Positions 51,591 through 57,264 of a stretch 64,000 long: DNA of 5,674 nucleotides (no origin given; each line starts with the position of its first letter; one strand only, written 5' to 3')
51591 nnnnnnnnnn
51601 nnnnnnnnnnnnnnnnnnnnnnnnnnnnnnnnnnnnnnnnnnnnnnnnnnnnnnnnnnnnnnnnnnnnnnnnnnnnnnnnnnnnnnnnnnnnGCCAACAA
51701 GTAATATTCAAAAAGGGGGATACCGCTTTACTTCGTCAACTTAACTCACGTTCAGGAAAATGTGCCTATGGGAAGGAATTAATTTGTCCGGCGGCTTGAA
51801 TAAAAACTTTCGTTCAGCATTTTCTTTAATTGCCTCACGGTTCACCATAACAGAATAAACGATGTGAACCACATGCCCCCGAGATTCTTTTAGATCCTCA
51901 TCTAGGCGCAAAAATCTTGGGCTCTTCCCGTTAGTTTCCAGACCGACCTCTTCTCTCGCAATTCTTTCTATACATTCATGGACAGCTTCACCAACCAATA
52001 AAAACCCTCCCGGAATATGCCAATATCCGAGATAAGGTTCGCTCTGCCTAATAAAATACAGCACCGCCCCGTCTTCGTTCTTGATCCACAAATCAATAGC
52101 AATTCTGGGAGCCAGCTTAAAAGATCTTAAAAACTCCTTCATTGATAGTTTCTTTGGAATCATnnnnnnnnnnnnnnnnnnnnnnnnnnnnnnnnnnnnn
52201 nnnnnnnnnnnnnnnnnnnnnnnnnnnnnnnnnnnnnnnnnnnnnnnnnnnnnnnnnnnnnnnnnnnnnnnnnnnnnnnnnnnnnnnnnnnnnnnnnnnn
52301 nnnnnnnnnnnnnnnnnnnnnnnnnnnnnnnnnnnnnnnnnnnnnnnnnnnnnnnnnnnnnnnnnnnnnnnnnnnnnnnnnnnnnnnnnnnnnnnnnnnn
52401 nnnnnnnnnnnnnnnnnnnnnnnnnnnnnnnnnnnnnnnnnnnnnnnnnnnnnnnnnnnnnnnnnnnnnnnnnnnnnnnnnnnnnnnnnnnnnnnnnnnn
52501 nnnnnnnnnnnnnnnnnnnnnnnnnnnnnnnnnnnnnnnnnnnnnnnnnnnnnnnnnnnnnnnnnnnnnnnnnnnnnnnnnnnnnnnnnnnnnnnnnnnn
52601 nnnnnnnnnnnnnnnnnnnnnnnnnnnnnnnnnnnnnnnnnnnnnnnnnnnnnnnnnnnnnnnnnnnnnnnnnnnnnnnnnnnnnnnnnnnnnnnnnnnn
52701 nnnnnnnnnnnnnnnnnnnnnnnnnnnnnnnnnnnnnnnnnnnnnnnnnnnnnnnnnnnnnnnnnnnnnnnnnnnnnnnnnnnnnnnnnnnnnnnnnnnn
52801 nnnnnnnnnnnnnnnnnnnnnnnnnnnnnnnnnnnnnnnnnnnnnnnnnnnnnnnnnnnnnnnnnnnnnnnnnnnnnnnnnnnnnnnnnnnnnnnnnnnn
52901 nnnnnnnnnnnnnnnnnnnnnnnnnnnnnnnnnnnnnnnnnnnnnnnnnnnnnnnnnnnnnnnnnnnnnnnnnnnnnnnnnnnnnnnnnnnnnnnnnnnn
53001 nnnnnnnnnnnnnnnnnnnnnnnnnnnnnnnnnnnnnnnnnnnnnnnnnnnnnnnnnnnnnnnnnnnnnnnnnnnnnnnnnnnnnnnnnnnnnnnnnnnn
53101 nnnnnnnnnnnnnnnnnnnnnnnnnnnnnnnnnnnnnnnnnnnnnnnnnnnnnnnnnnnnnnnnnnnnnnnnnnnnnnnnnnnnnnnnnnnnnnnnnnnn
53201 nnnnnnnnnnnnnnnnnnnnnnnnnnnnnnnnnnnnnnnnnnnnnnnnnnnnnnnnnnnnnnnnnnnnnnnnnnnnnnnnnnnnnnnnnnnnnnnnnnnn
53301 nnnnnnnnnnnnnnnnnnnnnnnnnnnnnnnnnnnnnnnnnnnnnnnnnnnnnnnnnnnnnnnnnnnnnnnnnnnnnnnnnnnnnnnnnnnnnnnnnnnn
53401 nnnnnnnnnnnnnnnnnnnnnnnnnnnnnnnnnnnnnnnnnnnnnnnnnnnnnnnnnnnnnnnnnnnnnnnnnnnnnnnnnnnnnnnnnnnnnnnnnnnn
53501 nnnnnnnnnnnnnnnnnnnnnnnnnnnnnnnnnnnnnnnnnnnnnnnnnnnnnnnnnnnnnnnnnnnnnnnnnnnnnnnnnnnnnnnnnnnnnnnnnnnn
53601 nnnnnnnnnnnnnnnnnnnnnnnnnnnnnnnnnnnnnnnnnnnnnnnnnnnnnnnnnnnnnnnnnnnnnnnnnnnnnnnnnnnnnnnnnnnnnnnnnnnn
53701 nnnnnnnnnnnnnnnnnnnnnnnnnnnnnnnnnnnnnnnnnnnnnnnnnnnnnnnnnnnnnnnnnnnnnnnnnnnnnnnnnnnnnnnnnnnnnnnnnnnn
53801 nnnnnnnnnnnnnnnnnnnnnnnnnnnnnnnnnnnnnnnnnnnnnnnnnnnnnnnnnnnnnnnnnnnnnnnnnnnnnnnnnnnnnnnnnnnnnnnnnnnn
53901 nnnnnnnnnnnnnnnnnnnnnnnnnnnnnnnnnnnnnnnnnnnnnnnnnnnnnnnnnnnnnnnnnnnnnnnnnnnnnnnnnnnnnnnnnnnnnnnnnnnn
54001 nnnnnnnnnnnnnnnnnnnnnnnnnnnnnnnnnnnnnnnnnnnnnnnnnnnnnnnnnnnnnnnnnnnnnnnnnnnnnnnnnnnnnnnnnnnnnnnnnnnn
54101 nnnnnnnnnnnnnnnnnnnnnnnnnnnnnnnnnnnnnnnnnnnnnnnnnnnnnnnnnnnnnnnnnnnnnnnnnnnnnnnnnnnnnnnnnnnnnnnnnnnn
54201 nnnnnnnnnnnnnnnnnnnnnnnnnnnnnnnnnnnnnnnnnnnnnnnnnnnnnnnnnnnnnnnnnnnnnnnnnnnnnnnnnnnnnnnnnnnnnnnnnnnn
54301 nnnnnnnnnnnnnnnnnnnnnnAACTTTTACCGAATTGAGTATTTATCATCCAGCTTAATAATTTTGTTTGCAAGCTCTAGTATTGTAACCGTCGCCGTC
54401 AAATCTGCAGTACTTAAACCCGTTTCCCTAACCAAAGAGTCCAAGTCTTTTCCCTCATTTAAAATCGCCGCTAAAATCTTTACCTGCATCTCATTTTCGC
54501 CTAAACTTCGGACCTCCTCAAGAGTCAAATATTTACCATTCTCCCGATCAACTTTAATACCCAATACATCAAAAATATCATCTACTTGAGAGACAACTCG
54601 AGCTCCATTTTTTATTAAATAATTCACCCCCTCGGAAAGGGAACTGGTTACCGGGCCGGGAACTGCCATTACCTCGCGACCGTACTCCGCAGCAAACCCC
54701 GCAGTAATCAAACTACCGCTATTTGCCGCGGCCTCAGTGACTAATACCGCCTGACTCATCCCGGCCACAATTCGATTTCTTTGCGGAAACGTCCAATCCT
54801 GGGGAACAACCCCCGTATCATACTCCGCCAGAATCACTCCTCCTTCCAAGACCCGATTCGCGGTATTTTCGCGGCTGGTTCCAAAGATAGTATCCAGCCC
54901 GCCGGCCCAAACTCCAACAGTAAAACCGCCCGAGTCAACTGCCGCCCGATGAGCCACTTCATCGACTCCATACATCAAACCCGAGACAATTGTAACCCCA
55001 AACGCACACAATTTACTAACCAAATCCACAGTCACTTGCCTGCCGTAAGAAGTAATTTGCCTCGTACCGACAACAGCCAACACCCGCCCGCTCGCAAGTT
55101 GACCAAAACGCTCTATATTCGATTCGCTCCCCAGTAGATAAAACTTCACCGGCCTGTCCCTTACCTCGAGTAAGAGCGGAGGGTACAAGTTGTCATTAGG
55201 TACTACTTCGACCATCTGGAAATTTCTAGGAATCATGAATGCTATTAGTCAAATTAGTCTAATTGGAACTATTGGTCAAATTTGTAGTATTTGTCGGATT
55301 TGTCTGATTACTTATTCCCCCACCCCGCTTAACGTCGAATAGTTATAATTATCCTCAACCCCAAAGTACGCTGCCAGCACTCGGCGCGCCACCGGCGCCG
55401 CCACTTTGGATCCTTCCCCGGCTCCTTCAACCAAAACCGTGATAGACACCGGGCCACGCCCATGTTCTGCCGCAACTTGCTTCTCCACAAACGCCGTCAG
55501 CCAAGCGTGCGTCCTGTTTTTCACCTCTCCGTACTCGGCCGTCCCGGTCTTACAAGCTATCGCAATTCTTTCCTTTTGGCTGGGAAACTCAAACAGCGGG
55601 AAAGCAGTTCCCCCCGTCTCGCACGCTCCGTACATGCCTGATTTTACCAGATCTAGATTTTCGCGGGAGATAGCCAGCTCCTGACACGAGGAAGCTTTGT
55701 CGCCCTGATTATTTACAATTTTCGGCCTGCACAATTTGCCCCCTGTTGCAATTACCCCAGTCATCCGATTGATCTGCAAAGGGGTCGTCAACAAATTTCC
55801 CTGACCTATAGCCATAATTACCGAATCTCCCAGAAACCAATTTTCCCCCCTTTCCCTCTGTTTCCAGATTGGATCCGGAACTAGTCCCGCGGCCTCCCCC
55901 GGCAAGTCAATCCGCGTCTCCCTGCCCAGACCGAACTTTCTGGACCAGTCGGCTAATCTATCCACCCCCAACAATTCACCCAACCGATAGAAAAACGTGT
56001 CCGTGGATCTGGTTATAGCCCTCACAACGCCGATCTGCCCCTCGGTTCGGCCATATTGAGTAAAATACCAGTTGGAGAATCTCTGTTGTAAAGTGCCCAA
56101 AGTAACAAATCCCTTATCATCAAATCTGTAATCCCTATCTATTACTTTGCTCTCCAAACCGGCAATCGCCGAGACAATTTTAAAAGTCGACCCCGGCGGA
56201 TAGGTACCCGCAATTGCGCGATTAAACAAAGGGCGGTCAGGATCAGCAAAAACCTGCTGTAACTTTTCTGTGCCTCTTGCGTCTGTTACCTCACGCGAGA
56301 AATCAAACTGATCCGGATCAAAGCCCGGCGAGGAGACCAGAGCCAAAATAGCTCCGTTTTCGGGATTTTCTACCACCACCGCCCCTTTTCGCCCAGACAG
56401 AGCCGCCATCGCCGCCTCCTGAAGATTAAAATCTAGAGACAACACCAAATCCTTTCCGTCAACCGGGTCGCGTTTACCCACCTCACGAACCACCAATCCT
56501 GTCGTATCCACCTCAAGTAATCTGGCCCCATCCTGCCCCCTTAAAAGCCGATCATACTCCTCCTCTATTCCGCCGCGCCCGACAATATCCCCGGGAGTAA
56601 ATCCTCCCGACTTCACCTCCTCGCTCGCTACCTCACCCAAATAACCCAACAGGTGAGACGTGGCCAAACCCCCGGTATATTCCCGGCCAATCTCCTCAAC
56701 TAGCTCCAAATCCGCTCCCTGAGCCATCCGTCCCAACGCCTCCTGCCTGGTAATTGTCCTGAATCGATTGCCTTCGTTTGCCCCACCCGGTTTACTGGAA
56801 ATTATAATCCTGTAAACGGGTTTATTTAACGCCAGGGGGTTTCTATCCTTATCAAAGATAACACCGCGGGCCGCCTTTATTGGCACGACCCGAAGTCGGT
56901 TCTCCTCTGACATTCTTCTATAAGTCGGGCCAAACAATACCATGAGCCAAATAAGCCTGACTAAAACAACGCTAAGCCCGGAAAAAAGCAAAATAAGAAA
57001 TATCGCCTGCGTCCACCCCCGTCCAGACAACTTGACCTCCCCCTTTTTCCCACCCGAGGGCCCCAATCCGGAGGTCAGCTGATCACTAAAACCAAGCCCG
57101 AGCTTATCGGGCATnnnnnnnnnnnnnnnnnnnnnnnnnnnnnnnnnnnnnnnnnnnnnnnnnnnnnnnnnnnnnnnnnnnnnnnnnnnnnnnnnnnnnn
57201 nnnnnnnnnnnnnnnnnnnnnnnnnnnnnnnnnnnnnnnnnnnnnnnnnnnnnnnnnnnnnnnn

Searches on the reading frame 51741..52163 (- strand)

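Call 70: search_protein_families(library=pfam, proteins=[window:51741-52163:-], max_evalue=0.00001)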
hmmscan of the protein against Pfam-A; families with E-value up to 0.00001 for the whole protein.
window:51741-52163:- (140 aa): 1 family
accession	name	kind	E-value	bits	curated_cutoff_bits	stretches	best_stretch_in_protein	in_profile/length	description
PF00293.34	NUDIX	-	1.9e-11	44.5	21.1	1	19-114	2-102/134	NUDIX domain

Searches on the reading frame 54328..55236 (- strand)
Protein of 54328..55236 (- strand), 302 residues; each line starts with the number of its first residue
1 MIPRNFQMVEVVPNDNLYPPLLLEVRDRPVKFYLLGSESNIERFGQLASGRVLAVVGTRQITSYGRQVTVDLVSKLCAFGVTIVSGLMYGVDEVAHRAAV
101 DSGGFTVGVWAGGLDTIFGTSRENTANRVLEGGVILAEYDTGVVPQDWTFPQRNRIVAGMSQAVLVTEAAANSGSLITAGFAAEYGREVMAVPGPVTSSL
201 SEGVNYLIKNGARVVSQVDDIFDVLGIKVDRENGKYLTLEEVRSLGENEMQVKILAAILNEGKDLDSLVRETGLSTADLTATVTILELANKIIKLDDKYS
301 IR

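Call 10: search_protein_families(library=pfam, proteins=[window:54328-55236:-])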
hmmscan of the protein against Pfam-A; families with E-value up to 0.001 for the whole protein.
window:54328-55236:- (302 aa): 3 families
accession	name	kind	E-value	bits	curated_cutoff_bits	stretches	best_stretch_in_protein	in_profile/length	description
PF02481.21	DNA_processg_A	-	2e-62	210.6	29.6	1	11-216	10-211/212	DNA recombination-mediator protein A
PF17782.7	DprA_WH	-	3.9e-06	27.2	22.9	1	252-295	15-58/61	DprA winged helix domain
PF18306.6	LDcluster4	-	0.00031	20.8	26.3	0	54-193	5-124/151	SLOG cluster4 family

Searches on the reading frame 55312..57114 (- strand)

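Call 10: search_protein_families(library=pfam, proteins=[window:55312-57114:-])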
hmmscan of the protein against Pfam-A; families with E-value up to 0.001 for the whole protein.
window:55312-57114:- (600 aa): 2 families
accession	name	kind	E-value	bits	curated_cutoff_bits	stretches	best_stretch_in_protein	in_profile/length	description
PF00905.27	Transpeptidase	-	2.3e-53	181.8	22.1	1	244-580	1-298/299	Penicillin binding protein transpeptidase domain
PF03717.20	PBP_dimer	-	3.9e-20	73.5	24.4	2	138-211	102-178/180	Penicillin-binding Protein dimerisation domain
